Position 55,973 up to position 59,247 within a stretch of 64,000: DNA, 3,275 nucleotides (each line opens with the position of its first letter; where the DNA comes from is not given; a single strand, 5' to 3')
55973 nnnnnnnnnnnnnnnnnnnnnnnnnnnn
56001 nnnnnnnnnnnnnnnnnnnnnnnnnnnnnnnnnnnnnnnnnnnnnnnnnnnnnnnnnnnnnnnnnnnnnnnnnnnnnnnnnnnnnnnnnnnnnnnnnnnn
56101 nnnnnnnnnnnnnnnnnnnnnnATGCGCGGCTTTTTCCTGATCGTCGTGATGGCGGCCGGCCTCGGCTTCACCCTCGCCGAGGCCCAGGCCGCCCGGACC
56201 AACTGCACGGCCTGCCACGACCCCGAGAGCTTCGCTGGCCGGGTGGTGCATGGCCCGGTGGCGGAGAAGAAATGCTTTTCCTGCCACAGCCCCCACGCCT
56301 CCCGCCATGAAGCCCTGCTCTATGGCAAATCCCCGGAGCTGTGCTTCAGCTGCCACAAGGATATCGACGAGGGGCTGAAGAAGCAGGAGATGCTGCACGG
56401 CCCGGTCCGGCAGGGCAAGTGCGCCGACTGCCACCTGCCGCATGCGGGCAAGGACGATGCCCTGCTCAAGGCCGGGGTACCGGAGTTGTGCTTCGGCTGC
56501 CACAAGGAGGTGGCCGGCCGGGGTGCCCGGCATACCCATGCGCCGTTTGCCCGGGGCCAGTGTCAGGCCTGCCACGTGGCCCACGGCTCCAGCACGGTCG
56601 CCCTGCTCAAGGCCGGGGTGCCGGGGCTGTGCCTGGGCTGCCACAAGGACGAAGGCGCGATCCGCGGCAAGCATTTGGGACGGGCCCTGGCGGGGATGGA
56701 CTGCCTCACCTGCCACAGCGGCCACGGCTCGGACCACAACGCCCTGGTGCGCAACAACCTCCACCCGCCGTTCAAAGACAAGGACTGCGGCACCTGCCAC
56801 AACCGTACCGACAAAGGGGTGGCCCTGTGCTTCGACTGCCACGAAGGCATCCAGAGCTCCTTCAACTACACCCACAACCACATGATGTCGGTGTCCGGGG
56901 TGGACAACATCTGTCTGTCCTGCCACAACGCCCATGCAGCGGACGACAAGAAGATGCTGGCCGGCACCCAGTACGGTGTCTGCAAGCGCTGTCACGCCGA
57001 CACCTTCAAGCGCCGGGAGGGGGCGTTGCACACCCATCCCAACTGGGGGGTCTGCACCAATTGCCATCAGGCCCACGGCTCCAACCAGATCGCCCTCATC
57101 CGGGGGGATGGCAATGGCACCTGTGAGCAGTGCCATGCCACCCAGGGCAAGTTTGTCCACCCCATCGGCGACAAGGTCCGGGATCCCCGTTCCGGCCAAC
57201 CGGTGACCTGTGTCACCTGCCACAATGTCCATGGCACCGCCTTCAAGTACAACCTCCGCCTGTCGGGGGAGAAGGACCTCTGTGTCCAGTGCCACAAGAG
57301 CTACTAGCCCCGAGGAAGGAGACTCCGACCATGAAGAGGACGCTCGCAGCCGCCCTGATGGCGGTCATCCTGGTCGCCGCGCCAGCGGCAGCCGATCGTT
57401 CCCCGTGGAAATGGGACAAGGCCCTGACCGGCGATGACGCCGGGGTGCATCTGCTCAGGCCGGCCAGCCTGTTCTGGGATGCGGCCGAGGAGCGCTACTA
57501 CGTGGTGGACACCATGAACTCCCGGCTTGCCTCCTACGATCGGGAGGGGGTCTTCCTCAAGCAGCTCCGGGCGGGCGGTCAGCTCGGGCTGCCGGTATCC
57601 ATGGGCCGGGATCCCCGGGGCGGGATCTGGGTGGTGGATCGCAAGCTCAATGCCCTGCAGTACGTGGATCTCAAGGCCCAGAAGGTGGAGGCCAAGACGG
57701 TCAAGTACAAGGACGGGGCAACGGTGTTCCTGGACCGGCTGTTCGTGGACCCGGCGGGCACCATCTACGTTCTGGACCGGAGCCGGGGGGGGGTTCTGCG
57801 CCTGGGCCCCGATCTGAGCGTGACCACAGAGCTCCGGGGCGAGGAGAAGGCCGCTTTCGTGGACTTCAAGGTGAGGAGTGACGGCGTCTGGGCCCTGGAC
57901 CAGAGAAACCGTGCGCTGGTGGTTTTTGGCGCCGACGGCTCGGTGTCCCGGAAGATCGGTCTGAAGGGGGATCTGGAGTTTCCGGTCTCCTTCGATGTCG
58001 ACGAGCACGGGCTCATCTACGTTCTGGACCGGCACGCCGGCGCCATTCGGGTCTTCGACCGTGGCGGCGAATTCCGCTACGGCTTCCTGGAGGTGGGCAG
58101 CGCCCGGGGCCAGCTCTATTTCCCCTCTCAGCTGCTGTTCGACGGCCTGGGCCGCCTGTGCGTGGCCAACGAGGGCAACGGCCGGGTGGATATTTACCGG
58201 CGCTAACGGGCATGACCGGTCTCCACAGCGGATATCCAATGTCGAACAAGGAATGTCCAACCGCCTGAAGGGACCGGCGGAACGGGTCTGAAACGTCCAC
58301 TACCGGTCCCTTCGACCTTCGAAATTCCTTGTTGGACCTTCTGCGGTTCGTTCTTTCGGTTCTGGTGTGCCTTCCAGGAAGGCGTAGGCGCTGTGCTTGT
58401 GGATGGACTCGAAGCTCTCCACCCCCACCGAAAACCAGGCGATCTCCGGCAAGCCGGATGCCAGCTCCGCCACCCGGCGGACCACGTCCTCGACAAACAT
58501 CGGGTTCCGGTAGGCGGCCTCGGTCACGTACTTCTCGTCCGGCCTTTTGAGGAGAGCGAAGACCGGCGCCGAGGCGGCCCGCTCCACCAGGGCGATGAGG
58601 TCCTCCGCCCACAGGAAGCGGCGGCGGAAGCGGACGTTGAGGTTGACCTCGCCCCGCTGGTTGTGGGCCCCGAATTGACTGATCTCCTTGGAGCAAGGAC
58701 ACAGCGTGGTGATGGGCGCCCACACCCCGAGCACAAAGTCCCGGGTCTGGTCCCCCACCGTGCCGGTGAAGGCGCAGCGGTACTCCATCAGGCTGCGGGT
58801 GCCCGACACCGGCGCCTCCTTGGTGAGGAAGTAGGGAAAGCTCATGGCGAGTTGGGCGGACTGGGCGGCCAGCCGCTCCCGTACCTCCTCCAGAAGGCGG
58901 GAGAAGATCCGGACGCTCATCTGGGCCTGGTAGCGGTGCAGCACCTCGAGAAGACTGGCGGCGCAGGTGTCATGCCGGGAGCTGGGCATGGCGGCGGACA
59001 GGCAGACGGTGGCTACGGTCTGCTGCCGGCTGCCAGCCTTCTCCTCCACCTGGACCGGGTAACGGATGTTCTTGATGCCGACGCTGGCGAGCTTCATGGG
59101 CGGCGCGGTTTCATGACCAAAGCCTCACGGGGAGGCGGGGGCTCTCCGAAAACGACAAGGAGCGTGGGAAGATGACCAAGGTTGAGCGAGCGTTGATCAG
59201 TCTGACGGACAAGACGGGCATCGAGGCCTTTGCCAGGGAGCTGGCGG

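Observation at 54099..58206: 26-haem lipoprotein + 16-haem cytochrome + NHL propeller continuing directly from the envelope cluster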

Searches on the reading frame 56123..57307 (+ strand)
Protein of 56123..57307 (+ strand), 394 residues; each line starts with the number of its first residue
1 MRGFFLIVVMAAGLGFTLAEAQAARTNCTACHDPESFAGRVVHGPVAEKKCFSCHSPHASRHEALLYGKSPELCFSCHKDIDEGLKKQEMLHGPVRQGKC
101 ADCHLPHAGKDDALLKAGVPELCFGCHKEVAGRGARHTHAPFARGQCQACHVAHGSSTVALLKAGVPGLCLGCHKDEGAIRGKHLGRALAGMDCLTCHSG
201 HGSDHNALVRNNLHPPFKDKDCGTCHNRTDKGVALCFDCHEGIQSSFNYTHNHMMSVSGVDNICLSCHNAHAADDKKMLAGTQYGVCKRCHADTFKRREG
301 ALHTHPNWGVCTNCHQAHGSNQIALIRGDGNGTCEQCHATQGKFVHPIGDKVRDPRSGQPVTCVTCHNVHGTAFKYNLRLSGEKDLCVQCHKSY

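Call 8: search_protein_families(library=pfam, proteins=[window:56123-57307:+], max_evalue=0.01)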
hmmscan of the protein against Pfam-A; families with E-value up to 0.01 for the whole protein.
window:56123-57307:+ (394 aa): 6 families
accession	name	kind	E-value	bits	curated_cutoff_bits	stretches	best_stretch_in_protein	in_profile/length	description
PF09699.15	Paired_CXXCH_1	-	6e-76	250.3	20.6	8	92-131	1-40/41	Doubled CXXCH motif (Paired_CXXCH_1)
PF14522.11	Cytochrome_C7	-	2.9e-16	59.5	24.8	0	187-241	11-67/67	Cytochrome c7 and related cytochrome c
PF14537.11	Cytochrom_c3_2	-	4.6e-16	59.5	25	2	305-392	2-79/79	Cytochrome c3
PF02085.21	Cytochrom_CIII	-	3.8e-09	37.3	22.9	0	214-291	25-101/101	Class III cytochrome C family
PF22678.1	Cytochrom_c_NrfB-like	-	1.6e-07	32.2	27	0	72-112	34-73/89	Cytochrome c-type protein NrfB-like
PF03264.19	Cytochrom_NNT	-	0.00035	20.8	24.1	1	66-111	31-79/174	NapC/NirT cytochrome c family, N-terminal region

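Call 9: search_protein_families(library=ncbifam, proteins=[window:56123-57307:+], max_evalue=0.01)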
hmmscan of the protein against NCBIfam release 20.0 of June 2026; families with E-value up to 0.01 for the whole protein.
window:56123-57307:+ (394 aa): 10 families
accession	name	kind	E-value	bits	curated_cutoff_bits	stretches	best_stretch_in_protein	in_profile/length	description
TIGR01905.1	paired_CXXCH_1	subfamily_domain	1.2e-71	236.4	25.2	7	92-131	1-40/41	doubled CXXCH domain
TIGR03508.1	decahem_SO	subfamily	4.8e-48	163.9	192.2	3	18-206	63-257/258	DmsE family decaheme c-type cytochrome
NF041028.1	decahem_GSU2203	exception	2.4e-36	125.5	325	2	18-175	94-253/317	GSU2203 family decaheme c-type cytochrome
NF045722.1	c3_cytochr_TmcA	equivalog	8.6e-12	45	114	1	74-130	60-113/125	acidic tetraheme cytochrome c3 TmcA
TIGR03153.1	cytochr_NrfH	equivalog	1.2e-10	41.6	134.2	1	65-176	22-135/138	cytochrome c nitrite reductase small subunit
TIGR03146.1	cyt_nit_nrfB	equivalog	1.4e-10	41.6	166.6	2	328-371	8-51/145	cytochrome c nitrite reductase pentaheme subunit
NF008659.0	PRK11659.1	equivalog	5.2e-08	32.8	184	1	169-297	48-173/188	cytochrome c nitrite reductase pentaheme subunit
TIGR03507.1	decahem_SO1788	subfamily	0.00059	18.4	209.3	1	45-107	240-303/672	OmcA/MtrC family decaheme c-type cytochrome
NF040968.1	FeS_ExtO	equivalog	0.0019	17.1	200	1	9-84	5-75/416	selenite/tellurite reduction operon b-type cytochrome iron-sulfur cluster-binding subunit ExtO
NF040967.1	cytc_ExtN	equivalog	0.0028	16.6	200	1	9-83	5-74/415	selenite/tellurite reduction operon c-type cytochrome ExtN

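Call 99: search_solved_structures(query=window:56123-57307:+, max_evalue=0.01)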
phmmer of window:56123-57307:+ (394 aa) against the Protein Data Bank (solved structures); distinct sequences matched with E-value up to 0.01: 3.
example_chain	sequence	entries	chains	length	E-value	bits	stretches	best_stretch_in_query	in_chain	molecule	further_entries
6r2q_A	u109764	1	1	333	9.8e-21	77.4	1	20-206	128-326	Cystathionine beta-synthase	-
9eov_A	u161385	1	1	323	0.0047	19.2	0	70-200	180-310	Extracellular iron oxide respiratory system surface decaheme cytochrome c component MtrC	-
2ozy_A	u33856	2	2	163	0.0075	18.5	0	68-129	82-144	Cytochrome c-type protein nrfB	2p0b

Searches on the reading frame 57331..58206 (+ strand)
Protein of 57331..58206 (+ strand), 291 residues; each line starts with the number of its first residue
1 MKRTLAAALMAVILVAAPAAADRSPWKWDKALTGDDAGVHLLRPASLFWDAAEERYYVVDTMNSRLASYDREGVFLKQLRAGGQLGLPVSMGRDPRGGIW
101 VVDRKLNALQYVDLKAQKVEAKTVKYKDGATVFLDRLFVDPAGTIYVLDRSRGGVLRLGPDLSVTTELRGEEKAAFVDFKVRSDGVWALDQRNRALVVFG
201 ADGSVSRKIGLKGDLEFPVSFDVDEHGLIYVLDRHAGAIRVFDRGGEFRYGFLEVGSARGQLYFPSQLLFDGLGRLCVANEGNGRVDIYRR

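Call 8: search_protein_families(library=pfam, proteins=[window:57331-58206:+], max_evalue=0.01)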
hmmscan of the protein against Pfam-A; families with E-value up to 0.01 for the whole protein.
window:57331-58206:+ (291 aa): 2 families
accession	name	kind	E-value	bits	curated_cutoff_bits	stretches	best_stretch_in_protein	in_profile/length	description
PF01436.27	NHL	-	4.6e-10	39.4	20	0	217-242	3-28/28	NHL repeat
PF17170.10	DUF5128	-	0.0001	22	22.9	0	188-248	58-124/321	6-bladed beta-propeller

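Call 9: search_protein_families(library=ncbifam, proteins=[window:57331-58206:+], max_evalue=0.01)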
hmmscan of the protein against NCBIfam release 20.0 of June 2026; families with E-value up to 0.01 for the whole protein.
window:57331-58206:+ (291 aa): 2 families
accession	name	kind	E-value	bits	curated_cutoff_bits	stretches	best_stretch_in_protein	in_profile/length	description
NF035926.1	scyF_NHL_VPEP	equivalog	3.1e-11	43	350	1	186-255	223-286/376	scytonemin biosynthesis PEP-CTERM protein ScyF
NF053768.1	CIS12_fam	equivalog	0.0021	16.8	860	1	116-238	72-190/715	CIS12 family contractile injection system protein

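Call 11: find_encoding_contigs(protein=window:57331-58206:+, flank=10000, max_places=6)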
Protein window:57331-58206:+ (291 aa): no gene with exactly this product is on record in the collection.

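Call 12: find_homologous_proteins(query=window:57331-58206:+)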
Query window:57331-58206:+ (291 aa): 477 proteins with E <= 0.001 among 8000 candidates; the best 120 are listed.
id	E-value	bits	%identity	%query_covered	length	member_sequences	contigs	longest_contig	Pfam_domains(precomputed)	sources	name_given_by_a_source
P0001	2.5e-189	646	100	100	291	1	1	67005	PF01436.28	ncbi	ncbi:MAG: NHL repeat-containing protein [Thermodesulfobacteriota bacterium]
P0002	6.2e-113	395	61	100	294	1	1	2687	PF01436.28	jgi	-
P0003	7.3e-113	395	59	100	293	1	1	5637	PF17170.11,PF01436.28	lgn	-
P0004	2.3e-103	363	55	100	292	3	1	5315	PF17170.11,PF24684.2,PF01436.28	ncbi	-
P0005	3.1e-84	301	48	94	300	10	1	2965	PF01436.28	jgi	-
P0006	1.3e-82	295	49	97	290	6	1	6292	PF01436.28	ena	-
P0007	1.5e-80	289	49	92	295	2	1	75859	PF17170.11,PF01436.28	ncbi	-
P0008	5.5e-77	277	45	96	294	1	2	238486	PF17170.11,PF01436.28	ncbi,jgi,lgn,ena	-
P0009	1.1e-76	276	47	97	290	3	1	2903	PF01436.28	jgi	-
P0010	1.5e-76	275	48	97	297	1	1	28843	PF01436.28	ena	-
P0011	1.1e-70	256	46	95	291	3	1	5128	PF01436.28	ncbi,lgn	-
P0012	2.2e-70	255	45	100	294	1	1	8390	PF01436.28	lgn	-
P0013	2.0e-69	252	47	92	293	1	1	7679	PF01436.28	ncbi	-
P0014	2.0e-68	249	45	100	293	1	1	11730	PF01436.28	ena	-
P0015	2.3e-68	249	46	92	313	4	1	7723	PF01436.28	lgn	-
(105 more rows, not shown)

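Call 15: find_related_loci(query=A1, collection=genome_contigs, flank=10000)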
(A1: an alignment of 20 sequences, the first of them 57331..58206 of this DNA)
Query A1 (291 aa) in genome_contigs; peptide patterns used: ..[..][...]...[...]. (x = any residue, [..] = any of these).
103 stretches matched a pattern; 72 encode a relative of the query (tblastn E <= 1e-3); 72 distinct loci.
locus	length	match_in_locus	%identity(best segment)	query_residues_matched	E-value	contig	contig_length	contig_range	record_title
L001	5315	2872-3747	55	1-291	5e-106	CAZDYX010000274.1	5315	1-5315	MAG TPA_asm: uncultured Desulfobulbia bacterium isolate binchicken_co266_215 genome assembly, contig: NODE_37067_length_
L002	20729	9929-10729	49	25-291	3e-83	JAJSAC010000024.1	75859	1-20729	MAG: Thermodesulfobacteriota bacterium isolate Dive96_bin4.269 k141_1760626, whole genome shotgun sequence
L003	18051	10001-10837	45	13-291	5e-80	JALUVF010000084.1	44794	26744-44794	MAG: bacterium isolate 128-326_metabat2_scaf2bin.026 128-326_scaffold_290_c1, whole genome shotgun sequence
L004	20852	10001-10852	45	10-291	1e-69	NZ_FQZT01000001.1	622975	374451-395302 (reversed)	Malonomonas rubra DSM 5091, whole genome shotgun sequence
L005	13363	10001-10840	44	10-291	2e-69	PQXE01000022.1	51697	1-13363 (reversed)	MAG: Deltaproteobacteria bacterium isolate E20SeepSRB2 NODE_22_length_51697_cov_20.0003, whole genome shotgun sequence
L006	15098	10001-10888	41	1-291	4e-69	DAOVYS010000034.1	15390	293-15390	MAG TPA_asm: Pseudomonadota bacterium isolate CSMAG_1789 CSMAG_1789_k141_5294814_length_15390_cov_17.7897, whole genome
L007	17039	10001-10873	43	1-291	9e-69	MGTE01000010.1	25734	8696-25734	MAG: Deltaproteobacteria bacterium RIFOXYD12_FULL_57_12 rifoxyd3_full_scaffold_1082, whole genome shotgun sequence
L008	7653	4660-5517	42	6-291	3e-68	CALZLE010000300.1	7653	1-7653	MAG: uncultured Desulfuromonadales bacterium isolate FO_M_Desulfobacterota_23 genome assembly, contig: k127_106303, whol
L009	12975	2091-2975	39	1-291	2e-67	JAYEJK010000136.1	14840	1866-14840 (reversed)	MAG: Thermodesulfobacteriota bacterium isolate MAG165 MAG165_136, whole genome shotgun sequence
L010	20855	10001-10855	43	7-291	1e-66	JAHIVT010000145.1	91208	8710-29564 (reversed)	MAG: Proteobacteria bacterium isolate MM_PC_MetaG.mb.92 MM_PC_MetaG.mb.92_k141_1280573, whole genome shotgun sequence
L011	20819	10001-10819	44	17-291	5e-66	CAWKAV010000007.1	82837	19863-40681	MAG: uncultured delta proteobacterium isolate MFD09779.bin.1.290 genome assembly, contig: contig_20166, whole genome sho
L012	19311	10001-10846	41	10-291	4e-66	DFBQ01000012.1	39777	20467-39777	MAG TPA_asm: Deltaproteobacteria bacterium UBA3076 UBA3076_contig_2768, whole genome shotgun sequence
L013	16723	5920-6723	43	23-291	5e-66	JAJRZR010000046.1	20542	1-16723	MAG: Deltaproteobacteria bacterium isolate Dive96_bin4.212 k141_2582667, whole genome shotgun sequence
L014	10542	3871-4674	43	23-291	7e-66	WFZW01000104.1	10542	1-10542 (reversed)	MAG: Deltaproteobacteria bacterium isolate S143_34 k151_308276, whole genome shotgun sequence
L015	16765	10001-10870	39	1-291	2e-65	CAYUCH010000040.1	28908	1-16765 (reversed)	MAG TPA_asm: uncultured Desulfobulbia bacterium isolate SRP077602_co5_539 genome assembly, contig: NODE_8005_length_2890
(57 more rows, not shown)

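Call 100: search_solved_structures(query=A1, max_evalue=0.01)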
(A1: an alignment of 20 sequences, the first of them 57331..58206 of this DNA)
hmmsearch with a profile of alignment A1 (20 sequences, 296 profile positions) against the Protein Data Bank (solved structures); distinct sequences matched with E-value up to 0.01: 78 (the best 60 are shown).
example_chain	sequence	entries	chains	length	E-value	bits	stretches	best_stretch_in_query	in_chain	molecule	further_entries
7qrx_A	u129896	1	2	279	1.4e-31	112.8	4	221-295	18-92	E3 ubiquitin-protein ligase TRIM71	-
9jur_A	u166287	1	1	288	1.7e-31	112.5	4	221-295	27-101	E3 ubiquitin-protein ligase TRIM71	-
8j72_A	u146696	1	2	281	2.1e-31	112.2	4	221-295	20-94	E3 ubiquitin-protein ligase TRIM71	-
7qrw_A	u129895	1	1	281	1.2e-26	96.6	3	223-295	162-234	Isoform 4 of Tripartite motif-containing protein 3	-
6fpt_A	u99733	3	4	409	6.8e-26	94.1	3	222-295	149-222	E3 ubiquitin-protein ligase TRIM71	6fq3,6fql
6d69_A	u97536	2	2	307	4.1e-25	91.5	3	221-295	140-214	NHL Repeat Region of D. melanogaster Thin | Thin, isoform D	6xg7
7b96_A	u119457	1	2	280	2.8e-24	88.8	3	223-295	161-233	Isoform 2 of Tripartite motif-containing protein 2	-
7qrv_A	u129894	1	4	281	2.8e-24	88.8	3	223-295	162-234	Tripartite motif-containing protein 2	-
6f0s_A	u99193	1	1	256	3.5e-24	88.4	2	45-244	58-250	Pizza6-SYW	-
7b2r_A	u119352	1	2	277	4e-24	88.3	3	223-295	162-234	Tripartite motif-containing protein 2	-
7zpz_A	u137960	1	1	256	5.7e-23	84.5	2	89-291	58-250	Pizza6-TSR-TSH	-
7nyq_A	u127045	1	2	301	1.6e-20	76.4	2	218-295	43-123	Meiotic P26, isoform C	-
1q7f_A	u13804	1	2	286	8.9e-20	74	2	217-274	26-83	brain tumor CG10719-PA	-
4zlr_A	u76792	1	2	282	9.7e-20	73.9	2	217-277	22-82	Brain tumor protein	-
5ex7_A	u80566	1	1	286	1e-19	73.8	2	217-276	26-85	Brain tumor protein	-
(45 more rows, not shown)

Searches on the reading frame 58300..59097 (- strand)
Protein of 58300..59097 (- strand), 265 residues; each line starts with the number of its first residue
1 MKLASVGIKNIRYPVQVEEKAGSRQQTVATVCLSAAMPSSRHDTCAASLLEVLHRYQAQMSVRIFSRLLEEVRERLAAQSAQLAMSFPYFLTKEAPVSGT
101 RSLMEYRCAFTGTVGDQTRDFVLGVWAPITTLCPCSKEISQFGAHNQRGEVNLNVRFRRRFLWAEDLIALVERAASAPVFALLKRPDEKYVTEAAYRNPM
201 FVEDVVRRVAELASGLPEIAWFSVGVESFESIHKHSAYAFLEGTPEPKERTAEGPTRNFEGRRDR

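Call 8: search_protein_families(library=pfam, proteins=[window:58300-59097:-], max_evalue=0.01)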
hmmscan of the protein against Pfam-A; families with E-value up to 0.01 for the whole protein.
window:58300-59097:- (265 aa): 1 family
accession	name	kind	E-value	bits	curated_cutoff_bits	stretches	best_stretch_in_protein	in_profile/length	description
PF02649.19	GCHY-1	-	6.9e-76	255.6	25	1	2-239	14-260/260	Type I GTP cyclohydrolase folE2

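Call 9: search_protein_families(library=ncbifam, proteins=[window:58300-59097:-], max_evalue=0.01)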
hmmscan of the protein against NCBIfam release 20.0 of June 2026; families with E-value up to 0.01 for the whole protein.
window:58300-59097:- (265 aa): 3 families
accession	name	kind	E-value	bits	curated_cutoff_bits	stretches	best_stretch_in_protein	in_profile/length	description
NF010200.1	PRK13674.1-1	equivalog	2.6e-69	233.8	215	1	2-241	13-268/270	GTP cyclohydrolase FolE2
TIGR00294.2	TIGR00294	equivalog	5.1e-31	107.9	220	2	143-241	187-290/302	GTP cyclohydrolase MptA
NF010204.0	PRK13675.1-1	equivalog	8.8e-16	58.1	468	1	74-238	97-262/267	GTP cyclohydrolase IV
